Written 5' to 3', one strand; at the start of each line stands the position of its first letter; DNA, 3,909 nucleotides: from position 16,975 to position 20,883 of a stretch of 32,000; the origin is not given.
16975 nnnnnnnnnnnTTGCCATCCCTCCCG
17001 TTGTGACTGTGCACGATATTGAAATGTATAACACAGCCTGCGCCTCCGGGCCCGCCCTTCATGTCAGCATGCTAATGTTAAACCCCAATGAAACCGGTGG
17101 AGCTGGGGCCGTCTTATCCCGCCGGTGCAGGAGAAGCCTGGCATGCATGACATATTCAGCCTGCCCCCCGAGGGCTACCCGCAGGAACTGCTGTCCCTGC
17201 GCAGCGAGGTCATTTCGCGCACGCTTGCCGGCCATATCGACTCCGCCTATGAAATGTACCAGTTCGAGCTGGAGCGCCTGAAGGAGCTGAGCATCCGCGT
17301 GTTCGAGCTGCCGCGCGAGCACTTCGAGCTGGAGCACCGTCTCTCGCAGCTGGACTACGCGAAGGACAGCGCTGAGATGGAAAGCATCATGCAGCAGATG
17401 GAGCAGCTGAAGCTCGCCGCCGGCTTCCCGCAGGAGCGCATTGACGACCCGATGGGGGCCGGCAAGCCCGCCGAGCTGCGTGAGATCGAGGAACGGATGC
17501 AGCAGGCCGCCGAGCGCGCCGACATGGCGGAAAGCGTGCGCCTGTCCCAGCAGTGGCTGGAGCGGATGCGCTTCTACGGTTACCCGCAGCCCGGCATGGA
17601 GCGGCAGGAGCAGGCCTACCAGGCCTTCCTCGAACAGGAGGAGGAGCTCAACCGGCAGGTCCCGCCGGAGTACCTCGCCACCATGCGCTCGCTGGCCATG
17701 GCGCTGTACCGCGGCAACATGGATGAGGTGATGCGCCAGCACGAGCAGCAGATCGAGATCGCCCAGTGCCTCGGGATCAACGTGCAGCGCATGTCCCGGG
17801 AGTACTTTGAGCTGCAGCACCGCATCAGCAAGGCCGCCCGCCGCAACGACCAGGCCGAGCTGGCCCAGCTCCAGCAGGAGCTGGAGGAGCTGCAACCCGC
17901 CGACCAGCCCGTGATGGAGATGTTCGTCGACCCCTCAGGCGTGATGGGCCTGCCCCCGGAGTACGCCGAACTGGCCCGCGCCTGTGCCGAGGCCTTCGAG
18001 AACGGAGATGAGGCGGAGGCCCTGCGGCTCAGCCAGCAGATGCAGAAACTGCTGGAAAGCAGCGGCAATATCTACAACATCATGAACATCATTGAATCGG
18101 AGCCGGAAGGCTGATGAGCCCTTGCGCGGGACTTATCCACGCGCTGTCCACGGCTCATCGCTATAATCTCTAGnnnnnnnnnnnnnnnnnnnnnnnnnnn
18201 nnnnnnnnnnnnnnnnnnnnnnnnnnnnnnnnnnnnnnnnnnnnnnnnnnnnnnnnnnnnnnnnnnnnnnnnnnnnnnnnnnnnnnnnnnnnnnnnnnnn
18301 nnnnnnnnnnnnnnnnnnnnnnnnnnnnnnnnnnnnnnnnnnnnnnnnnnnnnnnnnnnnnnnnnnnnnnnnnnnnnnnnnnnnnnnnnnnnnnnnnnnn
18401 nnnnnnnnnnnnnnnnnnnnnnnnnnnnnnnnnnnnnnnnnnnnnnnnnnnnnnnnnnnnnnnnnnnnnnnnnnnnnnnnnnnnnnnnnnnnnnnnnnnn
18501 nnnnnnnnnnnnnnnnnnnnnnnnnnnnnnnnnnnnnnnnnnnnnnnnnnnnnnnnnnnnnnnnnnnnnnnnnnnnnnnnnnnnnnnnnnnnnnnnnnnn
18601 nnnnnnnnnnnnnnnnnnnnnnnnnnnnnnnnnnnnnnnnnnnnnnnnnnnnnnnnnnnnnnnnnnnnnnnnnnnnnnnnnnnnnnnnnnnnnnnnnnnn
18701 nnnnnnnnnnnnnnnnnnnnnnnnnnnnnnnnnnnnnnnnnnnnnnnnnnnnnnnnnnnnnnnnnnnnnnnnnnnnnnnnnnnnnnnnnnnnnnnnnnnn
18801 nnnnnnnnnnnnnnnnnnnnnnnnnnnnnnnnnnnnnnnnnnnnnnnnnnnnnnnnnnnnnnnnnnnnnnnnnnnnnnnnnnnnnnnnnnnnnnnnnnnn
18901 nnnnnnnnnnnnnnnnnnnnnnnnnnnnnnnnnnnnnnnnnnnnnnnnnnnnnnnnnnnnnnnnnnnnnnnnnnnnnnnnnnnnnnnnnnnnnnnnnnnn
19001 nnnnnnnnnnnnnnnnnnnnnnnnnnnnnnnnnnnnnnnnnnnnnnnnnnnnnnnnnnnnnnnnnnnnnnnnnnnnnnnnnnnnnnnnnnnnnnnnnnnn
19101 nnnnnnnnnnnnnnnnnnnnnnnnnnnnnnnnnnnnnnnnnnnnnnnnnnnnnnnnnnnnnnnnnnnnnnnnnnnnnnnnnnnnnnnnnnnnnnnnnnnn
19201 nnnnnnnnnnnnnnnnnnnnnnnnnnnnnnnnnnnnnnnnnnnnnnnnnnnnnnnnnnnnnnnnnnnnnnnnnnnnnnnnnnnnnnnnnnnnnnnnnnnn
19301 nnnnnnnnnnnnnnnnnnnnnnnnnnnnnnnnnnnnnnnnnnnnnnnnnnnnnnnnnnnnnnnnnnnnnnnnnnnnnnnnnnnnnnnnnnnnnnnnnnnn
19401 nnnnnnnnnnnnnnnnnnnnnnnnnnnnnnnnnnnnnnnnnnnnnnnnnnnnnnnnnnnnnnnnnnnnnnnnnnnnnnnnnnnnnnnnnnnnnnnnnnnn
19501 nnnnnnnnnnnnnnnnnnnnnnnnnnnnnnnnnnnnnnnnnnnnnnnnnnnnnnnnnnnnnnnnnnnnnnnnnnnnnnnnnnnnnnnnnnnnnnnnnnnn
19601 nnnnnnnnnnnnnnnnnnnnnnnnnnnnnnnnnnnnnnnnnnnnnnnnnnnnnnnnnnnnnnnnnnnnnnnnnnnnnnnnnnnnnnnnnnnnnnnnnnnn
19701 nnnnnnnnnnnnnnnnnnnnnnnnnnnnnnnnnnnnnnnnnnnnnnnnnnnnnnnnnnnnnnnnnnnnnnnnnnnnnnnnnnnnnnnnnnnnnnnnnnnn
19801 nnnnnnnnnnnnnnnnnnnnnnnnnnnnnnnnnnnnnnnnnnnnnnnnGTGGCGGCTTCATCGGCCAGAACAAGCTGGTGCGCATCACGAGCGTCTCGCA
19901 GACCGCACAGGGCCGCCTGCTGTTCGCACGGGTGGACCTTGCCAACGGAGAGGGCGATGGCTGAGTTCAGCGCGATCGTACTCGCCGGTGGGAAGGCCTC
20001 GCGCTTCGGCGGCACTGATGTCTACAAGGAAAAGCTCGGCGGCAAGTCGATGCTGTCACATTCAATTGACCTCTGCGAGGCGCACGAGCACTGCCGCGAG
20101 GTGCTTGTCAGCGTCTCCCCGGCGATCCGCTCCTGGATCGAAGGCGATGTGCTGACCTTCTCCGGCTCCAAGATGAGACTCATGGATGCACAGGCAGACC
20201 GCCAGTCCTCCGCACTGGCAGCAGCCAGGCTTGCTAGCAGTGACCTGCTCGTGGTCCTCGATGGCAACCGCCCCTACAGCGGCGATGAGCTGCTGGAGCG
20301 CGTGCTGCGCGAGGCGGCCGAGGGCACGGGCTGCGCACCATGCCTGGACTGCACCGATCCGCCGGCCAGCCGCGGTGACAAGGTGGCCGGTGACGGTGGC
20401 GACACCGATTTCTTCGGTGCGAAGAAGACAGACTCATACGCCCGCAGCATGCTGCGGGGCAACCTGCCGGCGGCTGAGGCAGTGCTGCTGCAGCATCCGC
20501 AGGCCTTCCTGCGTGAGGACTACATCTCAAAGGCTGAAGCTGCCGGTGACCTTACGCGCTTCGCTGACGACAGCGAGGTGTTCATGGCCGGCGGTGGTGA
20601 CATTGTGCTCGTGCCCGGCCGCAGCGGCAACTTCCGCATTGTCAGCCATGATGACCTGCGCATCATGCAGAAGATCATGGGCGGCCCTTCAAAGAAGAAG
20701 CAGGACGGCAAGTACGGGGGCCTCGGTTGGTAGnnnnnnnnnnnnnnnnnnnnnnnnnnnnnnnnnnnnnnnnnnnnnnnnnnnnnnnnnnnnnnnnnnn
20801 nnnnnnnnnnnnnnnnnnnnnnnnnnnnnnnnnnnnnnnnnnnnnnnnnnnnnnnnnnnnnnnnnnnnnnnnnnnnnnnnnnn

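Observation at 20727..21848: Catalytically dead IspF-like domain fused to RNase HI, in conserved yacL-ispD-ispF position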

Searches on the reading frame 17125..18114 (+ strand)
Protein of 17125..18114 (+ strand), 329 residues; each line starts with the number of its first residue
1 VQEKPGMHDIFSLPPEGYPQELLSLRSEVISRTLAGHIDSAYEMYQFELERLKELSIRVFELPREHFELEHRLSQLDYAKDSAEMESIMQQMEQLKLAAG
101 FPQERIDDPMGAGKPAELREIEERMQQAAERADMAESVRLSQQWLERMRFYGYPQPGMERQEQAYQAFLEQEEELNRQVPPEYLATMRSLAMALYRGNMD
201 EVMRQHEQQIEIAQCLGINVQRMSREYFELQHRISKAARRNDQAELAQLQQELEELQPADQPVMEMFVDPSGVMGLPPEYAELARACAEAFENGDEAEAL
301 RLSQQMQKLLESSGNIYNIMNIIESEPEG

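Call 3: search_protein_families(library=pfam, proteins=[window:17125-18114:+], max_evalue=0.1)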
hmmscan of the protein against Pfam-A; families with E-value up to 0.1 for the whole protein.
window:17125-18114:+ (329 aa): 4 families
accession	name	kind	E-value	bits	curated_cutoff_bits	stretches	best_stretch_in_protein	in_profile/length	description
PF13655.11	RVT_N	-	0.014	16.1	28.1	1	218-253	4-39/83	N-terminal domain of reverse transcriptase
PF22077.1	C2c1_Nuc-II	-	0.015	15.7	27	1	230-274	55-99/128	CRISPR-associated endonuclease C2c1 Nuc-II domain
PF12169.13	DNA_pol3_gamma3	-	0.045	14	24.4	1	187-252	18-79/143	DNA polymerase III subunits gamma and tau domain III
PF07159.17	CYRIA-B_Rac1-bd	-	0.068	12.8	23.1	1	124-210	147-232/301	CYRIA/CYRIB Rac1 binding domain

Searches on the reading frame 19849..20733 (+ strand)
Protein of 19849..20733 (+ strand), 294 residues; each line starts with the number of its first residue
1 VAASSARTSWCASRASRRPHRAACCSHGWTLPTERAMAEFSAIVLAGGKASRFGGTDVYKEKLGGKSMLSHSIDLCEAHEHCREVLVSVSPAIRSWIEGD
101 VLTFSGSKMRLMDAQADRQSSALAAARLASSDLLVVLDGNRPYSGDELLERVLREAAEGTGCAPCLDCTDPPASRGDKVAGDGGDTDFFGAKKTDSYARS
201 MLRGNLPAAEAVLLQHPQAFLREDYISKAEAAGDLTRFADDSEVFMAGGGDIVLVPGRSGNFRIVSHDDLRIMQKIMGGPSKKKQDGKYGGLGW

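Call 3: search_protein_families(library=pfam, proteins=[window:19849-20733:+], max_evalue=0.1)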
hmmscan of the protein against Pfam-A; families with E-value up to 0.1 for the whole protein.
window:19849-20733:+ (294 aa): 2 families
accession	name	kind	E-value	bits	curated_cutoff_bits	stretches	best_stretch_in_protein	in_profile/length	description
PF01128.25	IspD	-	2.6e-13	50.7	27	2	42-170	3-132/221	2-C-methyl-D-erythritol 4-phosphate cytidylyltransferase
PF12804.13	NTP_transf_3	-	8.1e-10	39.5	27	1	42-160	1-115/160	MobA-like NTP transferase domain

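Call 4: search_protein_families(library=ncbifam, proteins=[window:19849-20733:+], max_evalue=0.1)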
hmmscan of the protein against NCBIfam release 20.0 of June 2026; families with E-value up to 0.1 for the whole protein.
window:19849-20733:+ (294 aa): 14 families
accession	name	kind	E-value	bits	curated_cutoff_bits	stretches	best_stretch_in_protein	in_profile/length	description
TIGR00453.1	ispD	equivalog_domain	4.7e-20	72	181.3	2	41-170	1-132/219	2-C-methyl-D-erythritol 4-phosphate cytidylyltransferase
NF006899.0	PRK09382.1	equivalog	5.6e-18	65.2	417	1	36-277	3-220/387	bifunctional 2-C-methyl-D-erythritol 4-phosphate cytidylyltransferase/2-C-methyl-D-erythritol 2,4-cyclodiphosphate synthase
NF001186.0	PRK00155.2-3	equivalog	2e-13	50.3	253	2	39-170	4-138/224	2-C-methyl-D-erythritol 4-phosphate cytidylyltransferase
NF001183.0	PRK00155.1-3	subfamily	2.4e-07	30.3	166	2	42-169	4-142/237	D-ribitol-5-phosphate cytidylyltransferase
TIGR02665.1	molyb_mobA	equivalog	6.5e-06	26.3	151.85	1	41-157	2-114/186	molybdenum cofactor guanylyltransferase MobA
NF001457.0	PRK00317.1-3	equivalog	2.6e-05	23.8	164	1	41-94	3-55/200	molybdenum cofactor guanylyltransferase MobA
NF009924.0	PRK13385.1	subfamily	6.3e-05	22.7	342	1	43-160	5-127/230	2-C-methyl-D-erythritol 4-phosphate cytidylyltransferase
NF010933.0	PRK14353.1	equivalog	0.0014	17.3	505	1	38-160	4-128/453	bifunctional UDP-N-acetylglucosamine diphosphorylase/glucosamine-1-phosphate N-acetyltransferase GlmU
TIGR03310.1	matur_MocA_YgfJ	equivalog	0.01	15.8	186.45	1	41-92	1-50/188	molybdenum cofactor cytidylyltransferase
TIGR01173.1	glmU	equivalog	0.011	14.5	366.85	1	41-159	2-120/452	bifunctional UDP-N-acetylglucosamine diphosphorylase/glucosamine-1-phosphate N-acetyltransferase GlmU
NF006986.0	PRK09451.1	equivalog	0.013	14.3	725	1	37-161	3-125/456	bifunctional UDP-N-acetylglucosamine diphosphorylase/glucosamine-1-phosphate N-acetyltransferase GlmU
NF002741.0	PRK02726.1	equivalog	0.031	13.9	179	1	36-91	4-55/200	molybdenum cofactor guanylyltransferase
TIGR00454.1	TIGR00454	hypoth_equivalog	0.039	13.8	174.7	1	41-92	2-52/183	TIGR00454 family protein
NF011059.0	PRK14490.1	equivalog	0.051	12.7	354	1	37-89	178-227/374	bifunctional molybdenum cofactor guanylyltransferase MobA/molybdopterin-guanine dinucleotide biosynthesis adaptor protein MobB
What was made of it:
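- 19954..20733 (+): IspD-like gene, probable ATG at 19954 (the listed ORF runs from 19849). Divergent, with K213->R and an extra conserved C-terminal tail ................. TIGR00453 72 bits against 181 (call 4).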

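Call 31: search_solved_structures(query=window:19954-20733:+, max_evalue=0.001, show_alignments=2)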
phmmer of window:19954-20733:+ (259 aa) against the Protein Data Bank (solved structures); distinct sequences matched with E-value up to 0.001: 7.
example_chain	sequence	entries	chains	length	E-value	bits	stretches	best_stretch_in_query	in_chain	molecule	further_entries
5ddt_A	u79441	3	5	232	6e-08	35.7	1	8-246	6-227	2-C-methyl-D-erythritol 4-phosphate cytidylyltransferase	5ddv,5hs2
2px7_A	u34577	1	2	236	5.6e-05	25.9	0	4-135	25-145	2-C-methyl-D-erythritol 4-phosphate cytidylyltransferase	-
3f1c_A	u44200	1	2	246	0.00018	24.3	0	6-128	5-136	Putative 2-C-methyl-D-erythritol 4-phosphate cytidylyltransferase 2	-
2xwl_A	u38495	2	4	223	0.00034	23.4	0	7-127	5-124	2-C-METHYL-D-ERYTHRITOL 4-PHOSPHATE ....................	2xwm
3n9w_A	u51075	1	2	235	0.00038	23.2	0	7-120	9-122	2-C-methyl-D-erythritol 4-phosphate cytidylyltransferase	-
1i52_A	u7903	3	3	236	0.00038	23.2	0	7-120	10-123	4-DIPHOSPHOCYTIDYL-2-C-METHYLERYTHRITOL SYNTHASE | 4-DIPHOSPHOCYTIDYL-2-C-METHYLERYTHRITOL SYNTHETASE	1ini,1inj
1vgt_A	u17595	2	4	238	0.0004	23.1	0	7-120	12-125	2-C-methyl-D-erythritol 4-phosphate cytidylyltransferase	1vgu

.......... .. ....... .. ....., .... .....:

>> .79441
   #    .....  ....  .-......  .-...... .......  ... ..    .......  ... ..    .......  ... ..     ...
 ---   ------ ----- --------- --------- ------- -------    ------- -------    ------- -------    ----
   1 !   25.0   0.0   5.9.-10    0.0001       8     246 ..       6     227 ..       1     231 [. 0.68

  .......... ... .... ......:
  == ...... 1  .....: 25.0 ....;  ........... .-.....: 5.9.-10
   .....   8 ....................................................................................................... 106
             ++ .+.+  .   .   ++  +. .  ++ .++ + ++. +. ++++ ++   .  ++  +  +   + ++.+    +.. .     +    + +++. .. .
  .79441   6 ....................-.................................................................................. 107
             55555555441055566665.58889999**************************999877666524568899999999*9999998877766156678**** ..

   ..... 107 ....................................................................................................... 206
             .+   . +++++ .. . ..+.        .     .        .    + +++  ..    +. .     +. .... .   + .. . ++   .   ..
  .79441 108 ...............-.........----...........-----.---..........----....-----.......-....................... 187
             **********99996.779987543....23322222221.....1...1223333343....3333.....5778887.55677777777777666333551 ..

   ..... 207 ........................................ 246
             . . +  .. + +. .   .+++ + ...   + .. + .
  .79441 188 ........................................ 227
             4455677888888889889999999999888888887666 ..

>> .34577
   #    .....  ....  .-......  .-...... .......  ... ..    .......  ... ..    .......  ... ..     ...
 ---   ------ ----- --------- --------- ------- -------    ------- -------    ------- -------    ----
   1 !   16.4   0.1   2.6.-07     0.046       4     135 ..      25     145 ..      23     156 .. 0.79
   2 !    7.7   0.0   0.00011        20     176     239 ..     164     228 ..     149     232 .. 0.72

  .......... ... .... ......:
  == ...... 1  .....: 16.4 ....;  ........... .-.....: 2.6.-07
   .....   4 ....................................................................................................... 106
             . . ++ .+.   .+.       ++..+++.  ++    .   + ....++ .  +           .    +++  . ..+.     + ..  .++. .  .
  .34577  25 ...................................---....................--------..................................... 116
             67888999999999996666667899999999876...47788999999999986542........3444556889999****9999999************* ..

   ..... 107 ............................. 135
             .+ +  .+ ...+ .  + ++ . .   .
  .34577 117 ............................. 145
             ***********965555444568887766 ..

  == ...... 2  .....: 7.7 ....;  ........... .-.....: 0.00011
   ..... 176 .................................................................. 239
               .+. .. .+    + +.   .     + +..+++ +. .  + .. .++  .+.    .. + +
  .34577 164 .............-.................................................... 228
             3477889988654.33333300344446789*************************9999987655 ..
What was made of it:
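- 19954..20733 (+): 35.7 bits to the best PDB IspD (call 31).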
